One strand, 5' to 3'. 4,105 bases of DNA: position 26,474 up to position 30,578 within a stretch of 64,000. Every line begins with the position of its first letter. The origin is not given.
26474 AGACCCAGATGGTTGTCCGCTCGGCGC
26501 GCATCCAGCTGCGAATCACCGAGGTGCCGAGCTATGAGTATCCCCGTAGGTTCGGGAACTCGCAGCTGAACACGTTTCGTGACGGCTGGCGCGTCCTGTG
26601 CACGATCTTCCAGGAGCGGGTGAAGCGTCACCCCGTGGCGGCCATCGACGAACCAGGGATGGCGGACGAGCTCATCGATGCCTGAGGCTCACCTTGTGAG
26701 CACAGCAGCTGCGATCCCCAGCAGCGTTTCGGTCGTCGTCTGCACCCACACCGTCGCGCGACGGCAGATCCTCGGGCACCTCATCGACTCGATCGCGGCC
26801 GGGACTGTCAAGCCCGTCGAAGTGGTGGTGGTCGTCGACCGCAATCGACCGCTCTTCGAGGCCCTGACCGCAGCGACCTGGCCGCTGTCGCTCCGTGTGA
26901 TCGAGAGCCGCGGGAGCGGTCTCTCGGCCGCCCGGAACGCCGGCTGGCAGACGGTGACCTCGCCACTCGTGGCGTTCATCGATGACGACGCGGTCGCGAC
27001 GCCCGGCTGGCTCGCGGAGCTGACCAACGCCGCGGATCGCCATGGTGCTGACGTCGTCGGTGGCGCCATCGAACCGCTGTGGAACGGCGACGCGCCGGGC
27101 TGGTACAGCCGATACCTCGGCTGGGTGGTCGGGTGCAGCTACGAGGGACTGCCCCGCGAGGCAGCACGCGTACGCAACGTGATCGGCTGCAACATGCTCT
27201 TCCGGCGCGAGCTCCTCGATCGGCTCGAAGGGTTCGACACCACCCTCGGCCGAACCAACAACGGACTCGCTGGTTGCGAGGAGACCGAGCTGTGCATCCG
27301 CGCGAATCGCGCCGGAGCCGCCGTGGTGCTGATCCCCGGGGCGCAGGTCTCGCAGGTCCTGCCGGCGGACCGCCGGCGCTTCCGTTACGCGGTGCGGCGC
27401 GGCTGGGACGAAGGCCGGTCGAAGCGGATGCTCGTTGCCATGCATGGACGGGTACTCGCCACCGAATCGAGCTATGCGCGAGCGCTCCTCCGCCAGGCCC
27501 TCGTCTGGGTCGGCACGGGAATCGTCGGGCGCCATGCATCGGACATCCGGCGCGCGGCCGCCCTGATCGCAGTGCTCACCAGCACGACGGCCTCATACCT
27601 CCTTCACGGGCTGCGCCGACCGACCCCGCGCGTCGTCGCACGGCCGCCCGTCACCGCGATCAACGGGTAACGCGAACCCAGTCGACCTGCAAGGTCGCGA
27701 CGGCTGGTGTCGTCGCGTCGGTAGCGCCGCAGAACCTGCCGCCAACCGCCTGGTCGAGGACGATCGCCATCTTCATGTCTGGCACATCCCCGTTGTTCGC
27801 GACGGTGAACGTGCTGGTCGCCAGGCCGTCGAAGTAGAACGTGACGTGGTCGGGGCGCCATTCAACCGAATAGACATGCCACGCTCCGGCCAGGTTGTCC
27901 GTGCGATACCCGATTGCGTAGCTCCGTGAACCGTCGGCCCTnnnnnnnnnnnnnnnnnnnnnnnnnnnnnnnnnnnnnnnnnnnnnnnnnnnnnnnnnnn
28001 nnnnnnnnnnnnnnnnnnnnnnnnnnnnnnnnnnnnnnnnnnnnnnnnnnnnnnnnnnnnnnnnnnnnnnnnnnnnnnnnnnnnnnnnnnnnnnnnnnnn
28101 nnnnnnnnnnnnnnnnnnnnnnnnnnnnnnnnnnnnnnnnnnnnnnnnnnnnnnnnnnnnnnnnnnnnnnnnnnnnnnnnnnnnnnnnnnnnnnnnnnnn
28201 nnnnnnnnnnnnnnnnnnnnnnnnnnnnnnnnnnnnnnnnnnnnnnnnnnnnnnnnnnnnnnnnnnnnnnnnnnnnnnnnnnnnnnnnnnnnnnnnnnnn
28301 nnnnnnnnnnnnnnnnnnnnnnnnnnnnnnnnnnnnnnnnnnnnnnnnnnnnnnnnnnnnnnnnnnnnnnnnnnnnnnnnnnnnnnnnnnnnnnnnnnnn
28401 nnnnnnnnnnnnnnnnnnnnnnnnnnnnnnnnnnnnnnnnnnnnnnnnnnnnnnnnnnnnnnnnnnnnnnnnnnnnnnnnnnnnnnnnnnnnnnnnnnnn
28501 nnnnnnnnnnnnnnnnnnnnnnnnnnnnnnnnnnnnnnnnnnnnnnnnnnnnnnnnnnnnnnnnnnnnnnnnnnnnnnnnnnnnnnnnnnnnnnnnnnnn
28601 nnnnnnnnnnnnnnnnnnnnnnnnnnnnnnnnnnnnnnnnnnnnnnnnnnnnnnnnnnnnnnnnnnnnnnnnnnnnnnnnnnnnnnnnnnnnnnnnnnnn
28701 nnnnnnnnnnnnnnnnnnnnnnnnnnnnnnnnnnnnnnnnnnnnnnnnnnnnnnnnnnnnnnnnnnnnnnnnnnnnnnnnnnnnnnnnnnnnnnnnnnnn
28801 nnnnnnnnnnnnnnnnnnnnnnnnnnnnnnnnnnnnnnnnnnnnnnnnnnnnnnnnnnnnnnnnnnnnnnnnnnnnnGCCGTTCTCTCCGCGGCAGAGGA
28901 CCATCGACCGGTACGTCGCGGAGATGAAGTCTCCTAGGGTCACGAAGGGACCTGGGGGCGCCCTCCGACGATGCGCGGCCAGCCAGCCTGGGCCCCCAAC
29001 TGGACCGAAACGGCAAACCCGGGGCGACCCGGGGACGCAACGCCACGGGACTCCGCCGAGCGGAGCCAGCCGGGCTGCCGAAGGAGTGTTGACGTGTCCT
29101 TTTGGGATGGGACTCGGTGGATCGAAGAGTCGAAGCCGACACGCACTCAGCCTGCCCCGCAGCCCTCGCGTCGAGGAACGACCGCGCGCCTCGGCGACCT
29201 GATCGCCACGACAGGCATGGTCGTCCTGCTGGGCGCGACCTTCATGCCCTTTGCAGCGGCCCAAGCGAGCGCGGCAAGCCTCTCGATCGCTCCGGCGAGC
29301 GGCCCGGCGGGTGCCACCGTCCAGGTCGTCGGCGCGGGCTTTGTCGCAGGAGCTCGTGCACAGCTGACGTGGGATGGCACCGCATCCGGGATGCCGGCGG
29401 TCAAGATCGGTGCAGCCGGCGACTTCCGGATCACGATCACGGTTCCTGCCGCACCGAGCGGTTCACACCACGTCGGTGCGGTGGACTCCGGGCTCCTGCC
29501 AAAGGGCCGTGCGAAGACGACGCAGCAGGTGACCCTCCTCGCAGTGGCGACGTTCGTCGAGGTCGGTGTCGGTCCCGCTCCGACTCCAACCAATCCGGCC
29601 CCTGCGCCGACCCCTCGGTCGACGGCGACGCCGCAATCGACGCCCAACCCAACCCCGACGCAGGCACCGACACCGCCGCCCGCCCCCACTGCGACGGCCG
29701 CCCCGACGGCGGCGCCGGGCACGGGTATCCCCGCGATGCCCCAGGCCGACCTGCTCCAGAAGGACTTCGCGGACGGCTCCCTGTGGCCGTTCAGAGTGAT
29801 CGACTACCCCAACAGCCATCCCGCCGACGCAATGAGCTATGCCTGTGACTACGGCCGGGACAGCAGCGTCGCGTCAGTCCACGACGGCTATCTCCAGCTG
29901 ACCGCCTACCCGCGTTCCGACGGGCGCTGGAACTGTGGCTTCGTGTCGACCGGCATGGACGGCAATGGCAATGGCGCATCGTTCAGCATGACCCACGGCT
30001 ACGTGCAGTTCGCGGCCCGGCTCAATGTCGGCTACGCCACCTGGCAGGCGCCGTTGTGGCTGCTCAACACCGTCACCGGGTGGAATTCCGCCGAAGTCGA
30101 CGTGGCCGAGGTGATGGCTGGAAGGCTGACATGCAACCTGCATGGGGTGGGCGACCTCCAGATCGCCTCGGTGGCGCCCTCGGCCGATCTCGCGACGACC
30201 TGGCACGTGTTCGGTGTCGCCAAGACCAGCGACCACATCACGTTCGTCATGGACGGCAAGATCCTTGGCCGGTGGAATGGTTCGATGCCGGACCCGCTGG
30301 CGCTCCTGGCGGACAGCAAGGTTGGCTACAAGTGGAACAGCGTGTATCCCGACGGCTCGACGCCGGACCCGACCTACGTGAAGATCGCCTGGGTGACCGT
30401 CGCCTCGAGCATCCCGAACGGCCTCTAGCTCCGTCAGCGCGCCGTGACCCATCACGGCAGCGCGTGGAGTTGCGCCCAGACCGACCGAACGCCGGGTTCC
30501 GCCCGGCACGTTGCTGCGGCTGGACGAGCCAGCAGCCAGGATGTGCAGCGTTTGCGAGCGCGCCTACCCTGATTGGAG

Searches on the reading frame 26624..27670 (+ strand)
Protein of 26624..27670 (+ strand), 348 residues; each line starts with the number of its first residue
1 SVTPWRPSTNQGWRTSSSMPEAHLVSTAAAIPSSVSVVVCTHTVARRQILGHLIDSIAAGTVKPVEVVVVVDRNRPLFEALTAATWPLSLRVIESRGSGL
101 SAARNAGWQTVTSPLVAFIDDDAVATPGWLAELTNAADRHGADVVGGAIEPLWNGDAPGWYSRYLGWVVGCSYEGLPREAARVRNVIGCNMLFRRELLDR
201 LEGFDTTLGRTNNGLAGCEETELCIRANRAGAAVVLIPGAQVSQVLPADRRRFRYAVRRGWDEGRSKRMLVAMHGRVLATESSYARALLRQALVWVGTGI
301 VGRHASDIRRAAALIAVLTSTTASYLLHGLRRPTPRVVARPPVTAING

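Call 54: search_protein_families(library=pfam, proteins=[window:26624-27670:+], max_evalue=0.0001)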
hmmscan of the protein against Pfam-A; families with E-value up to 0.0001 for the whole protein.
window:26624-27670:+ (348 aa): 3 families
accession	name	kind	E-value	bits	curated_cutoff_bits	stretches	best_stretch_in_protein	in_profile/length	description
PF00535.33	Glycos_transf_2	-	3.9e-21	76.2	23.3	1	36-200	1-166/168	Glycosyl transferase family 2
PF13641.12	Glyco_tranf_2_3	-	2.2e-16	61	27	1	32-248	1-215/230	Glycosyltransferase like family 2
PF13632.12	Glyco_trans_2_3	-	2.9e-06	27.7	27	1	116-296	2-171/198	Glycosyl transferase family group 2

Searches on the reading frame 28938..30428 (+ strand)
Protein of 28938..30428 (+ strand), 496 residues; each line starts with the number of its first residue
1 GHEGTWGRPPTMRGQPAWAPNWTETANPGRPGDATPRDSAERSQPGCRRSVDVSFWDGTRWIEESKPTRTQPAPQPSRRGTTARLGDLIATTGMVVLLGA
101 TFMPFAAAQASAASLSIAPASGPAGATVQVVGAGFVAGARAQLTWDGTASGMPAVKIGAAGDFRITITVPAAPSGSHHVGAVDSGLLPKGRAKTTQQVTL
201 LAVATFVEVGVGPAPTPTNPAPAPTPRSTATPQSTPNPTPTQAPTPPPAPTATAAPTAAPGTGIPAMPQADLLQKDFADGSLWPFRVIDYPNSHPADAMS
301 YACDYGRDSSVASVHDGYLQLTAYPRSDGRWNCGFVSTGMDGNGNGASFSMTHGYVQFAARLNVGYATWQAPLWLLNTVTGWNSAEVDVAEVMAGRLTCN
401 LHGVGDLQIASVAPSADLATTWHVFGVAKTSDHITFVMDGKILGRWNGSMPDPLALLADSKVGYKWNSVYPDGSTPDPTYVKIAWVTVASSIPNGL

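Call 30: search_protein_families(library=pfam, proteins=[window:28938-30428:+], max_evalue=0.0001)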
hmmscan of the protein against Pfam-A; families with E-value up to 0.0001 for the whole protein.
window:28938-30428:+ (496 aa): 1 family
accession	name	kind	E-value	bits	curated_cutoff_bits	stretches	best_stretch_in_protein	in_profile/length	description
PF00722.28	Glyco_hydro_16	-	1.3e-05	25.1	22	1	342-443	31-132/175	Glycosyl hydrolases family 16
